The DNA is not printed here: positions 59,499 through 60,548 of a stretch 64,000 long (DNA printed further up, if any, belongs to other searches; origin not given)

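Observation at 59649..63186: Second TrmB-like / Cys-rich module with operator palindromes and two extra small genes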

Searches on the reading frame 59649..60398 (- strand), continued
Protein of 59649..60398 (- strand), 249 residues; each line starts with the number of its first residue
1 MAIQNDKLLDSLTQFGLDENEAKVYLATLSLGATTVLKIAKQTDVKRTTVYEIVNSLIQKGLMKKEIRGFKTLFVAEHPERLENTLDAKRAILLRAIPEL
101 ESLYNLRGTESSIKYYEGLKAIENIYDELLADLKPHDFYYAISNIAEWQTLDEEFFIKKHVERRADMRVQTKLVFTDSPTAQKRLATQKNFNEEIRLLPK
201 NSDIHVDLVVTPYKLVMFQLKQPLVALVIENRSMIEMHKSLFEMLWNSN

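Call 76: fold_search(model_id=the predicted structure, library=pdb)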
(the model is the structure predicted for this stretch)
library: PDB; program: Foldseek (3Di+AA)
matches with E <= 10: 1481; with E <= 0.001: 28
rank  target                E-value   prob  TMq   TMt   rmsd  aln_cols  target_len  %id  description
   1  5box_A                1.7e-13  1.00  0.41  0.39  17.1       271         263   19  Structure of TrmBL2, an archaeal chromatin protein, shows a novel mode of DNA binding. (released 2015-09-02)
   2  5bpd_B                2.3e-13  1.00  0.41  0.39  16.9       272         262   18  Structure of TrmBL2, an archaeal chromatin protein, shows a novel mode of DNA binding. (released 2015-09-02)
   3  5bqt_B                9.0e-13  1.00  0.40  0.40  15.6       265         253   19  Structure of TrmBL2, an archaeal chromatin protein, shows a novel mode of DNA binding. (released 2015-09-02)
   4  5bpd_D                9.0e-13  1.00  0.40  0.38  11.0       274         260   19  Structure of TrmBL2, an archaeal chromatin protein, shows a novel mode of DNA binding. (released 2015-09-02)
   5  5bpi_D                9.6e-13  1.00  0.42  0.42  10.5       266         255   18  Structure of TrmBL2, an archaeal chromatin protein, shows a novel mode of DNA binding. (released 2015-09-02)
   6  5bpd_C                2.2e-12  1.00  0.42  0.40  10.8       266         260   19  Structure of TrmBL2, an archaeal chromatin protein, shows a novel mode of DNA binding. (released 2015-09-02)
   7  5bpi_C                2.2e-12  1.00  0.40  0.39  10.3       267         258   18  Structure of TrmBL2, an archaeal chromatin protein, shows a novel mode of DNA binding. (released 2015-09-02)
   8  5bqt_A                3.5e-12  1.00  0.41  0.39  15.8       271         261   19  Structure of TrmBL2, an archaeal chromatin protein, shows a novel mode of DNA binding. (released 2015-09-02)
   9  3qph_A                2.6e-10  1.00  0.44  0.34   8.3       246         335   15  The three-dimensional structure of TrmB, a global transcriptional regulator of the hyperthermophilic archaeon Pyrococc (released 2012-05-30)
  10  4urj_B                1.4e-04  1.00  0.37  0.51   5.8       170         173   10  Crystal structure of human BJ-TSA-9 (released 2014-10-01)
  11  1sfx_A                1.7e-04  1.00  0.33  0.70   6.3       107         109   20  X-ray crystal structure of putative HTH transcription regulator from Archaeoglobus fulgidus (released 2004-08-03)
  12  6xjf_G                2.7e-04  1.00  0.31  0.66   4.6       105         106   21  X-ray crystal structure of Pyrococcus furiosus general transcription factor TFE-alpha (SeMet labeled protein) (released 2020-07-08)
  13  8v07_D                3.1e-04  1.00  0.35  0.23   5.2       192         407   11  Crystal structure of mouse PLD3 co-crystallized with 5'Pi-ssDNA for 30 days (released 2024-03-13)
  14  7phe_A                3.5e-04  0.89  0.20  0.15  15.1       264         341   14  Chimeric carminomycin-4-O-methyltransferase (DnrK) with regions from 10-hydroxylase RdmB and 10-decarboxylase TamK (released 2022-09-07)
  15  5jbr_A                4.7e-04  1.00  0.33  0.51  11.2       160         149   14  Crystal structure of uncharacterized protein Bcav_2135 from Beutenbergia cavernae (released 2016-04-20)
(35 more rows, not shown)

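Call 86: find_encoding_contigs(protein=P0225, flank=6000, max_places=2)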
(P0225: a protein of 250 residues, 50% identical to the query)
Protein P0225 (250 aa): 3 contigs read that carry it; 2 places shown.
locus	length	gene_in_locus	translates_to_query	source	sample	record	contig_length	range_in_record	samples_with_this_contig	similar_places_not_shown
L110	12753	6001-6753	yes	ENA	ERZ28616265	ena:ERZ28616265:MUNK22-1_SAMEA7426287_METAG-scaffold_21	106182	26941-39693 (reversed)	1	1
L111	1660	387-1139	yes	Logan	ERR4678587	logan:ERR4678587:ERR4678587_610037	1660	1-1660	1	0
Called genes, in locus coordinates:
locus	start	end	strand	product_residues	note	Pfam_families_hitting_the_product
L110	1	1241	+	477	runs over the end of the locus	-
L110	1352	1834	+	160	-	-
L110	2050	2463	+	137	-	PF08378:NERD (weak), PF02021:UPF0102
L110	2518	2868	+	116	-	PF01258:zf-dskA_traR (weak)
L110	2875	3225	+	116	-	PF01252:Peptidase_A8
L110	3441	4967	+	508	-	PF13541:ChlI, PF00158:Sigma54_activat (faint), PF01078:Mg_chelatase, PF00004:AAA (faint), PF07728:AAA_5, PF00493:MCM, PF13335:Mg_chelatase_C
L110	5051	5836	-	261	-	-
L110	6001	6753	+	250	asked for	PF01978:TrmB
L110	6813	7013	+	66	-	-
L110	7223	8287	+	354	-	PF01078:Mg_chelatase (faint), PF05496:RuvB_N, PF13191:AAA_16 (faint), PF00004:AAA, PF07728:AAA_5, PF17864:AAA_lid_4, PF05491:WHD_RuvB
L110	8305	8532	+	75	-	-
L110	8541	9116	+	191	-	PF03703:bPH_2 (weak)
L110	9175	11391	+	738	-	PF00932:LTD, PF00801:PKD, PF18911:PKD_4, PF00932:LTD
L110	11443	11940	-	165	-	PF02367:TsaE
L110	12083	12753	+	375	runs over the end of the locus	-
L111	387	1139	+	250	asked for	PF01978:TrmB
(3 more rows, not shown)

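Call 87: find_encoding_contigs(protein=P0241, flank=6000, max_places=2)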
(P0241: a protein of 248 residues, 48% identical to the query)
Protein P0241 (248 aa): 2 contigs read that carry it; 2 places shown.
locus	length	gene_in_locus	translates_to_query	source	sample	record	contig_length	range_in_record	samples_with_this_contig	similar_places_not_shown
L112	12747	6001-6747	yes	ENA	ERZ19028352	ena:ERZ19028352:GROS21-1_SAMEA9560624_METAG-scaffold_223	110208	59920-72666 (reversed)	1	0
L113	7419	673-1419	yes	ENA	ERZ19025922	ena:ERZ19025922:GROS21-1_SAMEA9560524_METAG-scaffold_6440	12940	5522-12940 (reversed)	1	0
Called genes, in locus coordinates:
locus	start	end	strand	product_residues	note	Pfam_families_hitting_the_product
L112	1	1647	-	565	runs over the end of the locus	-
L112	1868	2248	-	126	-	-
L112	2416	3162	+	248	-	PF01978:TrmB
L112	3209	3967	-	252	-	-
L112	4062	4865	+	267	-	PF01978:TrmB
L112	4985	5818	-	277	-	-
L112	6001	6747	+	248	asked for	PF01978:TrmB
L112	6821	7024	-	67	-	-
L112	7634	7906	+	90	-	PF00216:Bac_DNA_binding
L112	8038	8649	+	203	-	-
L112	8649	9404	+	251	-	PF00902:TatC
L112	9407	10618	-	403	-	-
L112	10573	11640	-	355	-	PF00963:Cohesin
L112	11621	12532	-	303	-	-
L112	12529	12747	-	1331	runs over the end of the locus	-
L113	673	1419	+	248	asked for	PF01978:TrmB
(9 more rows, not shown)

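Call 88: find_encoding_contigs(protein=P0230, flank=6000, max_places=2)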
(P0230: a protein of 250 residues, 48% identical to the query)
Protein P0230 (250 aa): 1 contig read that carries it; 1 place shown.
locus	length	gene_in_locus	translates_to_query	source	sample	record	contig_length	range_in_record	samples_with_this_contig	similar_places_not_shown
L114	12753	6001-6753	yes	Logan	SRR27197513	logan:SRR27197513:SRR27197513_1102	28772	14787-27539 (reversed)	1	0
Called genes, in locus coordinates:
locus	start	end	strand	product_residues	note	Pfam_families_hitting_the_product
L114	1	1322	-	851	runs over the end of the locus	?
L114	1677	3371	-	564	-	PF03485:Arg_tRNA_synt_N, PF00750:tRNA-synt_1d, PF05746:DALR_1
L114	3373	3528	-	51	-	-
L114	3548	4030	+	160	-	PF01668:SmpB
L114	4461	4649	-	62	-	-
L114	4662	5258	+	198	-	-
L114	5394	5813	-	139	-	-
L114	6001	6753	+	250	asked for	PF01978:TrmB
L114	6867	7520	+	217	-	-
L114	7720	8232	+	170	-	PF05198:IF3_N, PF00707:IF3_C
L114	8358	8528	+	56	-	-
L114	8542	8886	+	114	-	PF00453:Ribosomal_L20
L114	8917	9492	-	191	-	PF00293:NUDIX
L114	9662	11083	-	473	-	PF04932:Wzy_C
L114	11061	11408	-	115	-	-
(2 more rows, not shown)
